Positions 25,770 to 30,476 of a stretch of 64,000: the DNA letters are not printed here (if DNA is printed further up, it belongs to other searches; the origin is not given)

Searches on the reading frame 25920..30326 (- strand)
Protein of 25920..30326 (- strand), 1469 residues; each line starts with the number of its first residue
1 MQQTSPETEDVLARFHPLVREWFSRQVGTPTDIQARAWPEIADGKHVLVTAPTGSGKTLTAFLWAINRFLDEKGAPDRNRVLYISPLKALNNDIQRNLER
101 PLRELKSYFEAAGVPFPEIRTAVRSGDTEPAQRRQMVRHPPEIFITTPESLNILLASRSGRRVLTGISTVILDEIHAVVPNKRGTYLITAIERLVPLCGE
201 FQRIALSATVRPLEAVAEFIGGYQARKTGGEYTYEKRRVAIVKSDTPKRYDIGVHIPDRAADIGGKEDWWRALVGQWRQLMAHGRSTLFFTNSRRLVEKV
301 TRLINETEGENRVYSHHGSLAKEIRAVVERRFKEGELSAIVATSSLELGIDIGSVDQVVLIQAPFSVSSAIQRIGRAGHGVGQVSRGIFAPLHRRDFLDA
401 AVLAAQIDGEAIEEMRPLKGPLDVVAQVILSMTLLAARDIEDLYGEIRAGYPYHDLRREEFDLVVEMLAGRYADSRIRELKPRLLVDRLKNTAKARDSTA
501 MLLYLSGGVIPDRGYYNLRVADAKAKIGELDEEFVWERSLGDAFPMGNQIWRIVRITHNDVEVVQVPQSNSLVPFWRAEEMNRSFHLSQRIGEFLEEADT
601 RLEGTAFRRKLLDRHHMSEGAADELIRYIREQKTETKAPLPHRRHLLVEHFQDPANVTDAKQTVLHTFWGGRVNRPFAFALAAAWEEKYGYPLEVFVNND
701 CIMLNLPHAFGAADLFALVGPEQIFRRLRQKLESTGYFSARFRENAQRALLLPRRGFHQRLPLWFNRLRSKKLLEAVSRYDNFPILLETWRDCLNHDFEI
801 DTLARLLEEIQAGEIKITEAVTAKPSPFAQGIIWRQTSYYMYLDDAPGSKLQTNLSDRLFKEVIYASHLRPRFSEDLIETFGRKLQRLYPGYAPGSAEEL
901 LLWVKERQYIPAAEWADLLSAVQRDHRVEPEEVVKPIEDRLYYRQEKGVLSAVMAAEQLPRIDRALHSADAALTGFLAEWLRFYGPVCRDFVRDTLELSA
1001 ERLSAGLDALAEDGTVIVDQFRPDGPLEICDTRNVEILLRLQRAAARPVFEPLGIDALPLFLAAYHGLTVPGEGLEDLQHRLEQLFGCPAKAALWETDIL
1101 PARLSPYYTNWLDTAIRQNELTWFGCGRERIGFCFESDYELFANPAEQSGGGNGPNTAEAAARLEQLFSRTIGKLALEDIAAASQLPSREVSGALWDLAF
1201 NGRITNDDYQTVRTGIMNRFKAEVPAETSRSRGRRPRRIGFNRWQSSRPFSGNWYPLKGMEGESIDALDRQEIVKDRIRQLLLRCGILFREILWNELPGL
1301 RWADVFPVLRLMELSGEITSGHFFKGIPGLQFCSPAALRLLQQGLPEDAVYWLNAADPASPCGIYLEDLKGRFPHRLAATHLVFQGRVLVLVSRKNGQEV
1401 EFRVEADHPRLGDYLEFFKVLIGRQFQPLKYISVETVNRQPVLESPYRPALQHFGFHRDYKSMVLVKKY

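Call 76: search_protein_families(library=pfam, proteins=[window:25920-30326:-], max_evalue=0.0001)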
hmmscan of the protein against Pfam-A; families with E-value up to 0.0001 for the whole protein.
window:25920-30326:- (1469 aa): 7 families
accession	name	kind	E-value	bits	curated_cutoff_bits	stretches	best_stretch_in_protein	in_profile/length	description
PF08494.16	DEAD_assoc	-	7.9e-52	176.3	23.5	1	640-829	1-191/191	DEAD/H associated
PF19306.5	WH_Lhr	-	1e-31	110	27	1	407-570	3-165/168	Large helicase-related protein, winged helix domain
PF00270.35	DEAD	-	1.5e-30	106.6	26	1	31-211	1-161/167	DEAD/DEAH box helicase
PF00271.37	Helicase_C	-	1.1e-19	71.1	23.5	1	280-378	9-107/110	Helicase conserved C-terminal domain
PF23234.1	WH4_Lhr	-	1e-17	63.9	27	1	1269-1348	3-82/87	Large helicase-related protein, winged-helix domain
PF04851.21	ResIII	-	3.1e-08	34.1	22.5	1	38-210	12-162/164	Type III restriction enzyme, res subunit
PF23235.1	WH3_Lhr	-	8.1e-05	23.3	27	0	1074-1127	23-76/95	Large helicase-related protein, winged-helix domain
